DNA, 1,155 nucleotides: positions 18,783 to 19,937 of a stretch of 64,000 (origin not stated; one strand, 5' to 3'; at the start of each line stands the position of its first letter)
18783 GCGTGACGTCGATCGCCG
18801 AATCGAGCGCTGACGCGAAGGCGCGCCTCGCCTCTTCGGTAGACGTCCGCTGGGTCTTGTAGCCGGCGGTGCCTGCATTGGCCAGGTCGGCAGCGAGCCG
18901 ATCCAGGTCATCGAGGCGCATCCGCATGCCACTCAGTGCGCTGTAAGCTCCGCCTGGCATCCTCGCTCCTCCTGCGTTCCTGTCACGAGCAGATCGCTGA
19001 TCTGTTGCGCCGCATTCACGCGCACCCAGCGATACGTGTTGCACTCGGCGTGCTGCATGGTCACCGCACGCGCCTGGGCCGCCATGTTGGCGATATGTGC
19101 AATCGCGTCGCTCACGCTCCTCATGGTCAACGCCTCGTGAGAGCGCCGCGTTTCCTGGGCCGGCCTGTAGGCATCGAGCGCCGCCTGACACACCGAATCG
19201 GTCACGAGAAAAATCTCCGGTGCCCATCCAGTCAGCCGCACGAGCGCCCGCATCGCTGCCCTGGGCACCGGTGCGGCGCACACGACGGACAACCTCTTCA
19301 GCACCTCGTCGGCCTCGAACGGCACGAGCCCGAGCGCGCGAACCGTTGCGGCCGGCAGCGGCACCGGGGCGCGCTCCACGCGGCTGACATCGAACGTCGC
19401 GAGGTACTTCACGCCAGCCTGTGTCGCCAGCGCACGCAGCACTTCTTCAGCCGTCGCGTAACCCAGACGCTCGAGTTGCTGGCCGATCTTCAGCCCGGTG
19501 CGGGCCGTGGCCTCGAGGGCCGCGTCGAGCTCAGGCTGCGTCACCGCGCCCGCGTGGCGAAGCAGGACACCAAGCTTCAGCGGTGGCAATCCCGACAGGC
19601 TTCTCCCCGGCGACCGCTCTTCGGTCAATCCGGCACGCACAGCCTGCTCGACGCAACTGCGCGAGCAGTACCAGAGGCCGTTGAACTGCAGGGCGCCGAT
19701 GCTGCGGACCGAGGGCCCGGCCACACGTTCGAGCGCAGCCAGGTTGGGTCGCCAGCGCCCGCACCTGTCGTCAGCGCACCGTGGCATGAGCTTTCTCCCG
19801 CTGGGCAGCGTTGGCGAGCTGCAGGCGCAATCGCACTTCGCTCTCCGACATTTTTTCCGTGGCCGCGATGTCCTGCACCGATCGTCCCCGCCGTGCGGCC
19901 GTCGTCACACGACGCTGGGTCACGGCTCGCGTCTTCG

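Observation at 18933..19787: Stand-alone MshEN-like (putative c-di-GMP-binding) protein translationally embedded in the flagellar operon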

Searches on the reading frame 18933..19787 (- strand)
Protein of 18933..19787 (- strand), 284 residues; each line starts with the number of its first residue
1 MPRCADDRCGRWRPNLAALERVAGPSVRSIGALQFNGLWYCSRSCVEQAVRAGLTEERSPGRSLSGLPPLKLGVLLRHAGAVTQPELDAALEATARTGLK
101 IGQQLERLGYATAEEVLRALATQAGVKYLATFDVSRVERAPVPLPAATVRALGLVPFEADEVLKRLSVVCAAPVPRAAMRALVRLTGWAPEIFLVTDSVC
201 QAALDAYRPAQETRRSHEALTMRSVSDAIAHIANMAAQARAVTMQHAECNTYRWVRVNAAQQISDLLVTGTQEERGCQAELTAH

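Call 3: search_protein_families(library=pfam, proteins=[window:18933-19787:-], max_evalue=10)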
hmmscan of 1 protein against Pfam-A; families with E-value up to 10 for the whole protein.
window:18933-19787:- (284 aa): 3 families
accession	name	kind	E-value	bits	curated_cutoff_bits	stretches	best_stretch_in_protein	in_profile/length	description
PF05157.20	MshEN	-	1.9e-05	25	23.1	1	139-212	16-88/90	MshEN domain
PF02627.25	CMD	-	0.034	14.6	23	1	29-58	29-58/84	Carboxymuconolactone decarboxylase family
PF24740.1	DUF7691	-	0.085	13.4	27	1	187-237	139-189/204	Domain of unknown function (DUF7691)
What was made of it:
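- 19158..19418 (-): MshEN_C alpha/beta subdomain (residues 124-210). Pfam PF05157 matches residues 139-212 at 25 bits, above GA 23.1 (call 3).
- On MshEN domain (PF05157 / NF053729), c-di-GMP-binding type: Pfam GA is passed for the C-terminal part (call 3).
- On GspE/PilB/MshE secretion ATPases: The protein ends at residue 284, and Pfam finds no T2SSE domain at E<=10 (call 3).
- Closest known: PilZ-domain flagellar effectors. Different: Unrelated receptor fold, with no PilZ domain (call 3).
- Checked: Pfam PF05157 MshEN matches residues 139-212 at 25 bits, above the gathering score of 23.1 (call 3).
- No PilZ-like or YcgR-N-like domain is present (call 3).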

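Call 4: search_protein_families(library=ncbifam, proteins=[window:18933-19787:-], max_evalue=10)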
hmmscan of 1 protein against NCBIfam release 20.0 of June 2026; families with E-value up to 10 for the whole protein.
window:18933-19787:- (284 aa): 5 families
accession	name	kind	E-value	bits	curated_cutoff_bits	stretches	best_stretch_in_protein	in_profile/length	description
NF053729.1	c-di-GMP_motif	domain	5.5e-11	42.1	38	1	71-123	1-53/53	cyclic di-GMP-binding domain-containing protein, MshE-related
NF012033.0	PRK15489.1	equivalog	2.3e-10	39.3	537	1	69-248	490-664/703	glycosyl transferase family protein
NF008411.1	PRK11234.1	equivalog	1.2e-07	30.5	1170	1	72-245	484-654/723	cyclic di-3',5'-guanylate-activated glycosyltransferase NfrB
TIGR02538.1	type_IV_pilB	equivalog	0.00067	18.4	675.65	1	72-237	2-168/564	type IV-A pilus assembly ATPase PilB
TIGR03029.1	EpsG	equivalog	0.0019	17.4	313.8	1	71-135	4-68/274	chain length determinant protein tyrosine kinase EpsG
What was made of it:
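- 19419..19577 (-): MshEN_N: two 24-residue c-di-GMP-binding repeats with a 5-residue linker (residues 71-123). NF053729 at 42.1 bits, above cutoff 38 (call 4).
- On MshEN domain (PF05157 / NF053729), c-di-GMP-binding type: NF053729 matches residues 71-123 over model positions 1-53 of 53, at 42.1 bits against a cutoff of 38 (call 4).
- On GspE/PilB/MshE secretion ATPases: The TIGR02538 PilB match covers only model positions 2-168 of 564, far below the cutoff (call 4).
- On PilZ-type flagellar c-di-GMP effectors (YcgR/MotI/FlgZ): No PilZ hit in Pfam or NCBIfam at E<=10 (calls 3, 4).
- Checked: NCBIfam NF053729 'c-di-GMP_motif, MshE-related' matches residues 71-123 end to end (model positions 1-53 of 53) at 42.1 bits, above the curated cutoff of 38, E 5.5e-11 (call 4).
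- NF053729 at 42.1 bits against a cutoff of 38 (call 4), and Pfam MshEN at 25 bits against 23.1 (call 3).
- Tried and rejected: The NCBIfam envelopes reached residues 245-248 (call 4).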

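Call 5: search_solved_structures(query=window:18933-19787:-, max_evalue=10, show_alignments=3)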
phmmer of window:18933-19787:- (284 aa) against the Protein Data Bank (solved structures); distinct sequences matched with E-value up to 10: 13.
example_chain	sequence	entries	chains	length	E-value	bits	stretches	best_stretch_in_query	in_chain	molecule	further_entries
6f8l_G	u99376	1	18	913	3.5e-12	50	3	70-209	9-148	Type IV pilus assembly protein PilF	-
9g1w_A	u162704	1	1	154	2.1e-06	31.1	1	70-209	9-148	Type IV pilus assembly ATPase PilB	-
5htl_A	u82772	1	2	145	0.00013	25.2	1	71-159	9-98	MSHA biogenesis protein MshE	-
8pdk_A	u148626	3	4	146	0.00035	23.8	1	63-133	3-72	c-di-GMP binding domain of the ATPase enzyme PilF | ATP-binding motif-containing protein pilF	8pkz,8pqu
9gl5_A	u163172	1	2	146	0.00035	23.8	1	63-133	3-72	ATP-binding motif-containing protein pilF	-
8pfa_A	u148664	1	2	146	0.00093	22.4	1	63-133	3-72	c-di-GMP binding domain of the ATPase enzyme PilF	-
9glg_A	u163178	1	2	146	0.00093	22.4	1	63-133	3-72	ATP-binding motif-containing protein pilF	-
6ejf_J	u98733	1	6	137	0.0018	21.5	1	69-133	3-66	Type IV pilus assembly protein PilF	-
8pe0_A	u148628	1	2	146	0.0033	20.6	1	63-133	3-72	c-di-GMP binding domain of the ATPase enzyme PilF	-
6olj_C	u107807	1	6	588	0.023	17.9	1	69-208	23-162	Type IV pilus biogenesis ATPase PilB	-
5tsg_B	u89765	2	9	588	0.023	17.8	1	69-208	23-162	Type IV pilus biogenesis ATPase PilB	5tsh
6ejf_G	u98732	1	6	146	0.035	17.3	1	71-160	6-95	Type IV pilus assembly protein PilF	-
8rd8_KU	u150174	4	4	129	0.53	13.4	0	212-255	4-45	Small ribosomal subunit protein uS11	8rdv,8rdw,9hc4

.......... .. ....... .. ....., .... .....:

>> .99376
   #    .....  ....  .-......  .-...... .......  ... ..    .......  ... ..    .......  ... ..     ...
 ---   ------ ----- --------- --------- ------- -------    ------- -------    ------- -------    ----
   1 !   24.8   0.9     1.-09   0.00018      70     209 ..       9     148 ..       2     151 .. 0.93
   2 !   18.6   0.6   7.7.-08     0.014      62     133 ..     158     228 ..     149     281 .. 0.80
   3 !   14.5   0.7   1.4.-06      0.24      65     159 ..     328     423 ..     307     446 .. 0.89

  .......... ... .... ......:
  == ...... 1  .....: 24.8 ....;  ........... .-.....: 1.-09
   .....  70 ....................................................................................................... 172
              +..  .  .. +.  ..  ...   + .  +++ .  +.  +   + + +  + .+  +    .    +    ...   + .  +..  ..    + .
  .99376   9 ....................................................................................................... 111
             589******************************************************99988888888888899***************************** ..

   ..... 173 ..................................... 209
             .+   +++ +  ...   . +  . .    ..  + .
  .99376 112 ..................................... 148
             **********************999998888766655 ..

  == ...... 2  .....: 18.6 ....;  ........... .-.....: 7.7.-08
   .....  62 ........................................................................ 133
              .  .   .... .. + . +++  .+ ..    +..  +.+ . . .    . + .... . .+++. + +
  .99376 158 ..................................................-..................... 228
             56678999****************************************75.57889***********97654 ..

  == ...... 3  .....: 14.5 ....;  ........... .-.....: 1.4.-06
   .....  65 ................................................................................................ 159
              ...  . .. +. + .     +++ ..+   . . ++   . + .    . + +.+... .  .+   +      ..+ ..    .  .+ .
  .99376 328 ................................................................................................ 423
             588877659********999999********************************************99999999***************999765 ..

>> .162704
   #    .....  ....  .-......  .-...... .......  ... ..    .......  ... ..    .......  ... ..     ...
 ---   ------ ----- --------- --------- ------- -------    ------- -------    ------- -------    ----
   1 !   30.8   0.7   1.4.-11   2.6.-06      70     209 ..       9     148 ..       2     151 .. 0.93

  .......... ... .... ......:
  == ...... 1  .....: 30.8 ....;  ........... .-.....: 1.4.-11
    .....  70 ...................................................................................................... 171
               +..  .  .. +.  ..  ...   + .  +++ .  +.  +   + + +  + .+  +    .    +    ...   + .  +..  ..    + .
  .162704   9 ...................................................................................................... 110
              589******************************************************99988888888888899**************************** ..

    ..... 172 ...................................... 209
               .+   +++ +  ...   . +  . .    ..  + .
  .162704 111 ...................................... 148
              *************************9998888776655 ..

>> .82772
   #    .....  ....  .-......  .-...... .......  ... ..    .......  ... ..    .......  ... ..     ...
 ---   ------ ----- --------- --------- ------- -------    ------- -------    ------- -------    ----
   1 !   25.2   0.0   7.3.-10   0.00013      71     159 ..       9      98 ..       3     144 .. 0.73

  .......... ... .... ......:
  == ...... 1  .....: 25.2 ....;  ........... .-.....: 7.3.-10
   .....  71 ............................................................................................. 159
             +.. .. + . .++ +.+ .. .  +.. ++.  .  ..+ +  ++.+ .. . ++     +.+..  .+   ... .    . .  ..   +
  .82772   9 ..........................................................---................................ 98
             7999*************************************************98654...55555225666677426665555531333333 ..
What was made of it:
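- Checked: PDB sequence hits are T. thermophilus PilF and V. cholerae MshE (call 5).
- The MshEN domain is best known from those ATPases (calls 4, 5).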

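Call 6: find_homologous_proteins(query=window:18933-19787:-, max_evalue=0.001)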
Query window:18933-19787:- (284 aa): 211 proteins with E <= 0.001 among 8000 candidates; the best 120 are listed.
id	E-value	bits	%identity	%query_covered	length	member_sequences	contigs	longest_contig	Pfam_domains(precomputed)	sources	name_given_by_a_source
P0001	5.2e-180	615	100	100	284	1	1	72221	-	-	-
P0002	1.5e-164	564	91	100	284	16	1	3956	-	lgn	-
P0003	3.5e-152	524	84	100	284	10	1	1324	-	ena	-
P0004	6.2e-148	510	90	93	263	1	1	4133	-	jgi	jgi:hypothetical protein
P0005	1.1e-147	509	82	100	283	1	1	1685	-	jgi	jgi:Type II secretion system (T2SS), protein E, N-terminal domain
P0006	2.2e-145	502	81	100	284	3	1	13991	PF05157.21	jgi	jgi:hypothetical protein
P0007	5.0e-145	500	80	100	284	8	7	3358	-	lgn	-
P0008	8.1e-144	496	80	100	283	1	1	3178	PF05157.21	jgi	jgi:hypothetical protein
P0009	8.8e-132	457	72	100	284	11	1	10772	-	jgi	jgi:hypothetical protein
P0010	1.2e-130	453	71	100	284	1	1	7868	PF05157.21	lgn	-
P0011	6.6e-130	451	70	100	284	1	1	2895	PF05157.21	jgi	jgi:hypothetical protein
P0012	7.3e-130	451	71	100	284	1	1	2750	PF05157.21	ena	-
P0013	2.1e-129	449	71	100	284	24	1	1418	-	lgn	-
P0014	3.2e-129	449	70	100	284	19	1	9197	PF05157.21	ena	-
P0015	4.9e-128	445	72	100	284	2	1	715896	-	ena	-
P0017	2.1e-126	439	70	100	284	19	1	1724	PF05157.21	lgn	-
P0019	2.9e-125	436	80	90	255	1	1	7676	PF05157.21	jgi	jgi:hypothetical protein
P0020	4.5e-125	435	70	100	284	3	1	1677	PF05157.21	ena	-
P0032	6.0e-113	395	70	90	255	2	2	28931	PF05157.21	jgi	jgi:hypothetical protein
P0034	7.9e-112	392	64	100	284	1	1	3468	PF05157.21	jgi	-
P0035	6.7e-111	388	65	100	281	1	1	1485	PF05157.21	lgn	-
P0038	7.9e-110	385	70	90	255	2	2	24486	PF05157.21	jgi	jgi:hypothetical protein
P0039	2.9e-109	383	69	90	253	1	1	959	PF05157.21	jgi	jgi:hypothetical protein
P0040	7.9e-104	365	61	100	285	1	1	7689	PF05157.21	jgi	jgi:hypothetical protein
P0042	7.9e-102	359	61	100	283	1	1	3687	PF05157.21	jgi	-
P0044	2.5e-96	341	59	100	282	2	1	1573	PF05157.21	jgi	jgi:hypothetical protein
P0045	3.5e-95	337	56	100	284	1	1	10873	PF05157.21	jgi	-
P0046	7.6e-94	333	57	100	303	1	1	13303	PF05157.21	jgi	jgi:hypothetical protein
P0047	1.2e-92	329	56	100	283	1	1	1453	PF05157.21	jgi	jgi:type II secretion system (T2SS) protein E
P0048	6.9e-88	313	55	100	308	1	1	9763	PF05157.21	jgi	jgi:hypothetical protein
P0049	9.8e-88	313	61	89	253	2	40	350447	PF05157.21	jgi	jgi:hypothetical protein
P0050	1.1e-86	309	58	100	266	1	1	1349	PF05157.21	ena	-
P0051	1.1e-84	303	58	90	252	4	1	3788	PF05157.21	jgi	jgi:hypothetical protein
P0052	1.1e-84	303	59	90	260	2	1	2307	PF05157.21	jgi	jgi:hypothetical protein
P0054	1.9e-83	299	57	100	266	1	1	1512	PF05157.21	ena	-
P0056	3.7e-83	298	57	100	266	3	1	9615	PF05157.21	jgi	jgi:hypothetical protein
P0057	5.6e-83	297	58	100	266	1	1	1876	PF05157.21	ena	-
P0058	1.9e-82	295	57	100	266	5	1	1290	PF05157.21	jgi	jgi:hypothetical protein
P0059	3.2e-82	294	56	100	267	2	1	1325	PF05157.21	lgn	-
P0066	1.6e-81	292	56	100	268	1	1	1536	PF05157.21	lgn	-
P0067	1.6e-81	292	56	100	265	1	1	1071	PF05157.21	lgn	-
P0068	1.9e-81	292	54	100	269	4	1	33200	PF05157.21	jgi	jgi:hypothetical protein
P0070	3.3e-81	291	56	100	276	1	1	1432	PF05157.21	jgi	jgi:hypothetical protein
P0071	7.4e-81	290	53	100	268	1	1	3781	PF05157.21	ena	-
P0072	7.5e-81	290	56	100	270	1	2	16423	PF05157.21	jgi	jgi:hypothetical protein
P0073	1.6e-80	289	53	100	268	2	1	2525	PF05157.21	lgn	-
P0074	1.8e-80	289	68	74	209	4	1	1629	PF05157.21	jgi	jgi:hypothetical protein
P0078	8.1e-80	287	55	100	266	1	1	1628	PF05157.21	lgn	-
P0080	1.1e-79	286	55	100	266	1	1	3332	PF05157.21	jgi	jgi:hypothetical protein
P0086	1.1e-78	283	55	89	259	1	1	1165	PF05157.21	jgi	jgi:hypothetical protein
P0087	1.9e-78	282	54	100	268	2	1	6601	PF05157.21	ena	-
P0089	2.4e-78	282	52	100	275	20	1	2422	PF05157.21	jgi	jgi:hypothetical protein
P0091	2.8e-78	282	53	100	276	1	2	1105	PF05157.21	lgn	-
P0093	3.2e-78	281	56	100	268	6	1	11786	PF05157.21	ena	-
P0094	4.0e-78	281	56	90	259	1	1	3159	PF05157.21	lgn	-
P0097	7.9e-78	280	56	97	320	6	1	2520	PF05157.21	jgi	jgi:hypothetical protein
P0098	1.0e-77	280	55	100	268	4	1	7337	PF05157.21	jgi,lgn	jgi:hypothetical protein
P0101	2.2e-77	279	53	100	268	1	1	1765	PF05157.21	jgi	jgi:hypothetical protein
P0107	2.1e-76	275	53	100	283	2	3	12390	PF05157.21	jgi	jgi:hypothetical protein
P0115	1.1e-75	273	55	100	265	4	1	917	PF05157.21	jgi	jgi:hypothetical protein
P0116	2.2e-75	272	54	100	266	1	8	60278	PF05157.21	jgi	jgi:hypothetical protein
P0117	2.8e-75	272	54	100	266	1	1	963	PF05157.21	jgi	jgi:hypothetical protein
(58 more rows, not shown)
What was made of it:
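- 18933..19787 (-): Whole gene: 284-aa ZnF-MshEN-CTD protein. 211 homologue clusters at E<=1e-3, most of the 120 listed near full length (call 6).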

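Call 8: find_related_loci(query=A1, collection=genome_contigs, flank=6000)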
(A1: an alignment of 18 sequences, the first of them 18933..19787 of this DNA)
Query A1 (284 aa) in genome_contigs; peptide patterns used: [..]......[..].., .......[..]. (x = any residue, [..] = any of these).
49 stretches matched a pattern; 25 encode a relative of the query (tblastn E <= 1e-3); 25 distinct loci.
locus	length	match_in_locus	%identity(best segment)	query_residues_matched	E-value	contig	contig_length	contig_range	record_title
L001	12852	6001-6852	88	1-284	1e-165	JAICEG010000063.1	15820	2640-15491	MAG: Vicinamibacteria bacterium isolate BD_FP_2_bin.1 k141_2434338_length_15820_cov_10.0000, whole genome shotgun sequen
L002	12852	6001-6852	72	1-284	3e-134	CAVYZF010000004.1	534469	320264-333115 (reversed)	MAG: uncultured Acidobacteriota bacterium isolate MFD02242.bin.1.226 genome assembly, contig: contig_13948, whole genome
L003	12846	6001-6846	58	1-284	2e-99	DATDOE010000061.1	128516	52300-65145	MAG TPA_asm: Vicinamibacterales bacterium isolate SMAG_U7885 k141_876342, whole genome shotgun sequence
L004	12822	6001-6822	52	1-282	2e-87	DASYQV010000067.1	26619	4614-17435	MAG TPA_asm: Vicinamibacterales bacterium isolate SMAG_U4494 k141_1475834, whole genome shotgun sequence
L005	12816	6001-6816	52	1-282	5e-85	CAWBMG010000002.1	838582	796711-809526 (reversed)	MAG: uncultured Acidobacteriota bacterium isolate MFD02242.bin.1.279 genome assembly, contig: contig_12997, whole genome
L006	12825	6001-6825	53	1-284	2e-83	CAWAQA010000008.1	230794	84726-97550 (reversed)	MAG: uncultured Acidobacteriota bacterium isolate MFD02840.bin.2.39 genome assembly, contig: contig_56105, whole genome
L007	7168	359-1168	52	1-278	1e-78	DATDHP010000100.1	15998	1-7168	MAG TPA_asm: Vicinamibacterales bacterium isolate SMAG_U281 k141_404216, whole genome shotgun sequence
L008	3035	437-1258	50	1-284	7e-79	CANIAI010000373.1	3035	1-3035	MAG: Acidobacteria bacterium isolate RE-9nov16-132 genome assembly, contig: RE-9nov16-C111987, whole genome shotgun sequ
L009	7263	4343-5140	51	1-273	2e-77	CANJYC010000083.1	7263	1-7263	MAG: Acidobacteria bacterium isolate RH-26jul17-107 genome assembly, contig: RH-26jul17-C28467, whole genome shotgun seq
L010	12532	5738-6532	52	1-273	1e-76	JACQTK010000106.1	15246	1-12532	MAG: Acidobacteria bacterium isolate NC_groundwater_1409_Ag_S-0.65um_68_39 S_p65_S5_coassembly_k141_1845622, whole genom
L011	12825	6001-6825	48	1-284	8e-77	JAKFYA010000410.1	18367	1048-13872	MAG: Acidobacteria bacterium isolate ND5_Bin_3_1 ND5_0002294, whole genome shotgun sequence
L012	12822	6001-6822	49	1-284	2e-76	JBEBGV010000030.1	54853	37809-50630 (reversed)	MAG: Vicinamibacterales bacterium isolate ATF_5 NODE_144_length_54853_cov_4.592212, whole genome shotgun sequence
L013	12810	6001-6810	50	1-277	3e-71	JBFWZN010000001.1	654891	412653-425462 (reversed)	MAG: Vicinamibacterales bacterium isolate CA_2019_TPBS_189 NODE_65_length_654891_cov_9.948085_TPBS, whole genome shotgun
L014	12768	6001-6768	49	1-268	3e-70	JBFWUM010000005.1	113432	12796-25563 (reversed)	MAG: Vicinamibacterales bacterium isolate CA_2019_TPBF_70 NODE_1555_length_113432_cov_16.744804_TPBF, whole genome shotg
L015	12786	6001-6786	46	1-271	5e-68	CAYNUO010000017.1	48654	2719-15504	MAG TPA_asm: uncultured Bifidobacteriaceae bacterium isolate SRP150892_co2_2 genome assembly, contig: NODE_776_length_48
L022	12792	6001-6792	40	8-273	9e-25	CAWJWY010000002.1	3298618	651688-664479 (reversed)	MAG: uncultured Acidobacteriota bacterium isolate MFD01275.bin.2.31 genome assembly, contig: contig_13757, whole genome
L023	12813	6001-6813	24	8-268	1e-5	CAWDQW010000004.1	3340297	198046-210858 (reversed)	MAG: uncultured Acidobacteriota bacterium isolate MFD03399.bin.2.4 genome assembly, contig: contig_5691, whole genome sh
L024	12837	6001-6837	41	1-284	7e-57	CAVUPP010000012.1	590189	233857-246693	MAG: Vicinamibacteria bacterium isolate MFD03975.bin.1.47 genome assembly, contig: contig_28140, whole genome shotgun se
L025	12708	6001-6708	22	34-268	4e-4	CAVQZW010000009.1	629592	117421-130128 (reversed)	MAG: uncultured Acidobacteriota bacterium isolate MFD00008.bin.2.180 genome assembly, contig: contig_6421, whole genome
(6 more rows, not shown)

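Call 21: search_protein_families(library=pfam, proteins=[L023:6001-6813:+, L025:6001-6708:+], max_evalue=0.1)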
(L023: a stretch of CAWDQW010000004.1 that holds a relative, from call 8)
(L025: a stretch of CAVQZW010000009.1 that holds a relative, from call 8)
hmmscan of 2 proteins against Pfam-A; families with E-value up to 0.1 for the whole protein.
L023:6001-6813:+ (271 aa): 1 family
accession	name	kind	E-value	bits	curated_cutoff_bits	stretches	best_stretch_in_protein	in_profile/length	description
PF05157.20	MshEN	-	0.00024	21.4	23.1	1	128-213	1-85/90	MshEN domain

L025:6001-6708:+ (236 aa): 1 family
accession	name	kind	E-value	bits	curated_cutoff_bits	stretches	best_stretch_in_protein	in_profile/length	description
PF05157.20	MshEN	-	0.00019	21.8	23.1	1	93-178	1-85/90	MshEN domain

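Call 27: predict_structure(alignment_id=A3)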
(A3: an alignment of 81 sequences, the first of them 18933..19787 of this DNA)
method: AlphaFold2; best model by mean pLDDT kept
length: 284 residues; sequences in the alignment: 81
mean_pLDDT: 87.8   pTM: 0.81
mean pLDDT of the five models: 87.8, 87.3, 86.9, 84.2, 83.4
residues with pLDDT >= 90: 211; 70-90: 33; 50-70: 25; < 50: 15
segments of 3 or more residues with pLDDT < 50: 273-284
pLDDT, mean of each block of 10 residues (from residue 1): 83 72 68 91 94 74 58 93 96 94 95 95 94 94 95 97 97 93 96 96 97 89 94 94 93 95 93 45 41
secondary structure, 60 per line:
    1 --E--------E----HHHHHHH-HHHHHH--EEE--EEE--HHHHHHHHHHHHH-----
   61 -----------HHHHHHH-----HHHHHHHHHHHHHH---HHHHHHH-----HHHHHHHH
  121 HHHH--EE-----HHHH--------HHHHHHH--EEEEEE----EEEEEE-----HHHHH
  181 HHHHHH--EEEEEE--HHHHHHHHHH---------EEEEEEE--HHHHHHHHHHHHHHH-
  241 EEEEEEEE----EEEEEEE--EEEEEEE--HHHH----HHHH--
elements in order: H17-23 H25-30 E33-35 E38-40 H43-55 H72-78 H84-97 H101-107 H113-124 H134-137 H146-152 E155-160 E165-170 H176-186 E189-194 H197-206 E216-222 H225-239 E241-248 E253-259 E262-268 H271-274 H279-282
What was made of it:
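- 18933..19787 (-): AlphaFold2 model has pLDDT 87.8 and pTM 0.81 (call 27).
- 19623..19787 (-): N-terminal 4-Cys zinc finger (residues 1-55; C4, C9, C41, C45; motif WYCSxxC). The model shows a beta-hairpin (33-40) followed by a helix (43-55) (call 27).
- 19419..19577 (-): Four helices in the model (call 27).
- On MshEN domain (PF05157 / NF053729), c-di-GMP-binding type: Model helices 72-78, 84-97, 101-107 and 113-124, followed by an alpha/beta region at 134-206 (call 27).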
